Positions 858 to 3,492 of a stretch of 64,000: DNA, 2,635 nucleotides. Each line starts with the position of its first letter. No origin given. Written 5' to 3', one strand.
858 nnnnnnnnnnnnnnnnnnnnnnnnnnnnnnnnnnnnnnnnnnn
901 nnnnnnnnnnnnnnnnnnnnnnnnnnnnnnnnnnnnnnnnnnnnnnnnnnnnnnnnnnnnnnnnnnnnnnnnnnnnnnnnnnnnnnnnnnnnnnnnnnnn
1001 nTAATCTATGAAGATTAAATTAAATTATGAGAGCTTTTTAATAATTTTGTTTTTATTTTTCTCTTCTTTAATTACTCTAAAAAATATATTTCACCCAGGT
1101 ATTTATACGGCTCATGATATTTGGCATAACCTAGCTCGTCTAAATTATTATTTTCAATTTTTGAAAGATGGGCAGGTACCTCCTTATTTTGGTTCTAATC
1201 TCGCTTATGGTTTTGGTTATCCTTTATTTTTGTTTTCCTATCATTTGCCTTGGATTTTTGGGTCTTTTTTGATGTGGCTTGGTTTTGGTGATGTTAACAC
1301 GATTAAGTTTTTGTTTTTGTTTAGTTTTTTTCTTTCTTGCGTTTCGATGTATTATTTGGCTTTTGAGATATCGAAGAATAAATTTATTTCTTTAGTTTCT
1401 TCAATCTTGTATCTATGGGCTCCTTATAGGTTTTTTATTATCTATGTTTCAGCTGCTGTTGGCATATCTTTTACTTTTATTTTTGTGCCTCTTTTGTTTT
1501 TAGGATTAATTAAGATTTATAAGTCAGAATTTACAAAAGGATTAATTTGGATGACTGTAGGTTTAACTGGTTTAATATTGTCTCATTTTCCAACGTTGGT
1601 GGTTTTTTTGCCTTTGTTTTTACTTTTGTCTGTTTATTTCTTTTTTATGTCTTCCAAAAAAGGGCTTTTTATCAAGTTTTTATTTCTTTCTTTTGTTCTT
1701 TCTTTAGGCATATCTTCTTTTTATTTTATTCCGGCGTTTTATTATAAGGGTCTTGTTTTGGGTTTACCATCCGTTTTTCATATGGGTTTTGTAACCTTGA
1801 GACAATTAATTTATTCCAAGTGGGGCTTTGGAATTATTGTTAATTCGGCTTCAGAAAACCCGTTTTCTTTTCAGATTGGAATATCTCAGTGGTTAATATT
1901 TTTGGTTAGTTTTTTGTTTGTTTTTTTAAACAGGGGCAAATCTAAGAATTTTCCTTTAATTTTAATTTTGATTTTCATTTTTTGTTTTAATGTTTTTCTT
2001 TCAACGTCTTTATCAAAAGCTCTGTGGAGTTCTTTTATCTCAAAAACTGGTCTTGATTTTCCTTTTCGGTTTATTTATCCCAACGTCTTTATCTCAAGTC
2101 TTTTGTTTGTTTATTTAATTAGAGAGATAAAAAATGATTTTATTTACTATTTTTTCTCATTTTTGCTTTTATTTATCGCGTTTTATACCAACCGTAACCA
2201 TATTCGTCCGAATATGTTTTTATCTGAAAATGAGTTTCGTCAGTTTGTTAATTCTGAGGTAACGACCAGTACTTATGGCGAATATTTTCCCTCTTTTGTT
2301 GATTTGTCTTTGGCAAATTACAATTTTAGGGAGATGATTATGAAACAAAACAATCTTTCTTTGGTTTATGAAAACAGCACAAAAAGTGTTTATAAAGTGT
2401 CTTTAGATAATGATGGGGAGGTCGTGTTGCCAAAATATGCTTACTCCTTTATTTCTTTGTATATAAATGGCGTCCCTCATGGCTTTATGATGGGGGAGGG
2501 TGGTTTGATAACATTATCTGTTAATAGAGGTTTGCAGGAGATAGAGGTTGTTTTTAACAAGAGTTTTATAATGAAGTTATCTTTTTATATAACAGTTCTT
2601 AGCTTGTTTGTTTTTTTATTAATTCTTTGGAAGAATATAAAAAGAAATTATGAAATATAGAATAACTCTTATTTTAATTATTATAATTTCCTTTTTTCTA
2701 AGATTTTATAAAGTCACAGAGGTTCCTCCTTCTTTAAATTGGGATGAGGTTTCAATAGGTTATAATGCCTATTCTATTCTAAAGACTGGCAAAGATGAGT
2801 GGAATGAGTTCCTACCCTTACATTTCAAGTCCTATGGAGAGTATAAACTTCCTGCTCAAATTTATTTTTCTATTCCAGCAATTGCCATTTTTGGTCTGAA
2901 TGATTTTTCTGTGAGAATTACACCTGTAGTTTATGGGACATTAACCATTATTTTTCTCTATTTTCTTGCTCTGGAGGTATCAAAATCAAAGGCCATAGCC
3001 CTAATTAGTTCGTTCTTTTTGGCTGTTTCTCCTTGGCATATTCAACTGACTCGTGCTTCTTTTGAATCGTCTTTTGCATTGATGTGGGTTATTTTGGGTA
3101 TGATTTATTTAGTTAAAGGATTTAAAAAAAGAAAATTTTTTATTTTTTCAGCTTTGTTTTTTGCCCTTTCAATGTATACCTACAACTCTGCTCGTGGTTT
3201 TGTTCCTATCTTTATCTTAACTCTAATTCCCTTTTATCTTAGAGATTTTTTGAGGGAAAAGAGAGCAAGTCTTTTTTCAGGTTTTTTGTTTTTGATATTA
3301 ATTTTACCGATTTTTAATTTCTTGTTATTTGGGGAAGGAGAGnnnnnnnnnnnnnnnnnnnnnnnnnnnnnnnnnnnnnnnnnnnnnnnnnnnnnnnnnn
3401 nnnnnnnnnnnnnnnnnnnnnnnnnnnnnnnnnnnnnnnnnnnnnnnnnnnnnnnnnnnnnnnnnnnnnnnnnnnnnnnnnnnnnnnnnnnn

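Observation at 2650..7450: Three head-to-tail GT-C (PMT/ArnT-like) paralogs, translationally coupled, with a conserved N-terminus and divergent C-terminal domain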

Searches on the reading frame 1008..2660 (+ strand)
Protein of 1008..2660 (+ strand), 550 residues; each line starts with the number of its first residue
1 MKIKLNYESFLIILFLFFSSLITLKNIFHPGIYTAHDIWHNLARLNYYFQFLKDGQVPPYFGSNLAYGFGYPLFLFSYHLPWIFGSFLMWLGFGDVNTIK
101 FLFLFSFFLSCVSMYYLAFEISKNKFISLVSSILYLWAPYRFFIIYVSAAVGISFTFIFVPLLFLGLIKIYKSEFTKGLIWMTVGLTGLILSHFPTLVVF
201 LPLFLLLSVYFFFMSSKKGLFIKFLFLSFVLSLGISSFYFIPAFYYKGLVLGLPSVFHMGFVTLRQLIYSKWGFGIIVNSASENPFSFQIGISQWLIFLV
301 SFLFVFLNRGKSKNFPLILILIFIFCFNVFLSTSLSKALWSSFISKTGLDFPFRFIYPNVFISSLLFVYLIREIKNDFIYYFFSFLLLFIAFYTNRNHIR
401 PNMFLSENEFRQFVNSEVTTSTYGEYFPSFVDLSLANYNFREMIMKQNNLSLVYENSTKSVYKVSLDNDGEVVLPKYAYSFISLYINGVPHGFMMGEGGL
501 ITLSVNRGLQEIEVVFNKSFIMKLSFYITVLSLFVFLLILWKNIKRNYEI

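Call 4: search_protein_families(library=pfam, proteins=[window:1008-2660:+], max_evalue=0.01)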
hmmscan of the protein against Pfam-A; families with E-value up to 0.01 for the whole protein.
window:1008-2660:+ (550 aa): 0 families

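Call 11: search_protein_families(library=ncbifam, proteins=[window:1008-2660:+], max_evalue=0.01)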
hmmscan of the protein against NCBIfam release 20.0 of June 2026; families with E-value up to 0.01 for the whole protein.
window:1008-2660:+ (550 aa): 0 families

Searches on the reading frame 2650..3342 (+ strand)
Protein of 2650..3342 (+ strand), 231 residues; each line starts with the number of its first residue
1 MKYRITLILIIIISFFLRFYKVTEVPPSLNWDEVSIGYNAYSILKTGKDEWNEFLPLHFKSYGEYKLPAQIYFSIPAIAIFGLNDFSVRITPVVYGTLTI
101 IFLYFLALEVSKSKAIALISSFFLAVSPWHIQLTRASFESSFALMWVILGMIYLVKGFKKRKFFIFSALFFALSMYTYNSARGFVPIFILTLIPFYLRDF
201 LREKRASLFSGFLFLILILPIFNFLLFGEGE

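Call 64: search_solved_structures(query=A3, max_evalue=10, show_alignments=5)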
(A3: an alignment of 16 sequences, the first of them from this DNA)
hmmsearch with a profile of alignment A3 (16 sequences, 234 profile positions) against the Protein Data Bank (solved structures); distinct sequences matched with E-value up to 10: 3.
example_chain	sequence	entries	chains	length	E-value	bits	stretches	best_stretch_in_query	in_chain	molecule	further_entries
5ezm_A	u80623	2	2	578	2e-07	34.4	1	69-228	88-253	4-amino-4-deoxy-L-arabinose transferase or related glycosyltransferases of PMT family | 4-amino-4-deoxy-L-arabinose (L-Ara4N) transferase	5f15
8i9p_Lh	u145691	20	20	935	0.016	18.3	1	98-198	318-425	dolichyl-diphosphooligosaccharide--protein glycotransferase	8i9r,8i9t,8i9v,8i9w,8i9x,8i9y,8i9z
7oci_C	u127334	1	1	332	0.023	17.8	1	82-136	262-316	Dolichyl-diphosphooligosaccharide--protein glycosyltransferase subunit OST6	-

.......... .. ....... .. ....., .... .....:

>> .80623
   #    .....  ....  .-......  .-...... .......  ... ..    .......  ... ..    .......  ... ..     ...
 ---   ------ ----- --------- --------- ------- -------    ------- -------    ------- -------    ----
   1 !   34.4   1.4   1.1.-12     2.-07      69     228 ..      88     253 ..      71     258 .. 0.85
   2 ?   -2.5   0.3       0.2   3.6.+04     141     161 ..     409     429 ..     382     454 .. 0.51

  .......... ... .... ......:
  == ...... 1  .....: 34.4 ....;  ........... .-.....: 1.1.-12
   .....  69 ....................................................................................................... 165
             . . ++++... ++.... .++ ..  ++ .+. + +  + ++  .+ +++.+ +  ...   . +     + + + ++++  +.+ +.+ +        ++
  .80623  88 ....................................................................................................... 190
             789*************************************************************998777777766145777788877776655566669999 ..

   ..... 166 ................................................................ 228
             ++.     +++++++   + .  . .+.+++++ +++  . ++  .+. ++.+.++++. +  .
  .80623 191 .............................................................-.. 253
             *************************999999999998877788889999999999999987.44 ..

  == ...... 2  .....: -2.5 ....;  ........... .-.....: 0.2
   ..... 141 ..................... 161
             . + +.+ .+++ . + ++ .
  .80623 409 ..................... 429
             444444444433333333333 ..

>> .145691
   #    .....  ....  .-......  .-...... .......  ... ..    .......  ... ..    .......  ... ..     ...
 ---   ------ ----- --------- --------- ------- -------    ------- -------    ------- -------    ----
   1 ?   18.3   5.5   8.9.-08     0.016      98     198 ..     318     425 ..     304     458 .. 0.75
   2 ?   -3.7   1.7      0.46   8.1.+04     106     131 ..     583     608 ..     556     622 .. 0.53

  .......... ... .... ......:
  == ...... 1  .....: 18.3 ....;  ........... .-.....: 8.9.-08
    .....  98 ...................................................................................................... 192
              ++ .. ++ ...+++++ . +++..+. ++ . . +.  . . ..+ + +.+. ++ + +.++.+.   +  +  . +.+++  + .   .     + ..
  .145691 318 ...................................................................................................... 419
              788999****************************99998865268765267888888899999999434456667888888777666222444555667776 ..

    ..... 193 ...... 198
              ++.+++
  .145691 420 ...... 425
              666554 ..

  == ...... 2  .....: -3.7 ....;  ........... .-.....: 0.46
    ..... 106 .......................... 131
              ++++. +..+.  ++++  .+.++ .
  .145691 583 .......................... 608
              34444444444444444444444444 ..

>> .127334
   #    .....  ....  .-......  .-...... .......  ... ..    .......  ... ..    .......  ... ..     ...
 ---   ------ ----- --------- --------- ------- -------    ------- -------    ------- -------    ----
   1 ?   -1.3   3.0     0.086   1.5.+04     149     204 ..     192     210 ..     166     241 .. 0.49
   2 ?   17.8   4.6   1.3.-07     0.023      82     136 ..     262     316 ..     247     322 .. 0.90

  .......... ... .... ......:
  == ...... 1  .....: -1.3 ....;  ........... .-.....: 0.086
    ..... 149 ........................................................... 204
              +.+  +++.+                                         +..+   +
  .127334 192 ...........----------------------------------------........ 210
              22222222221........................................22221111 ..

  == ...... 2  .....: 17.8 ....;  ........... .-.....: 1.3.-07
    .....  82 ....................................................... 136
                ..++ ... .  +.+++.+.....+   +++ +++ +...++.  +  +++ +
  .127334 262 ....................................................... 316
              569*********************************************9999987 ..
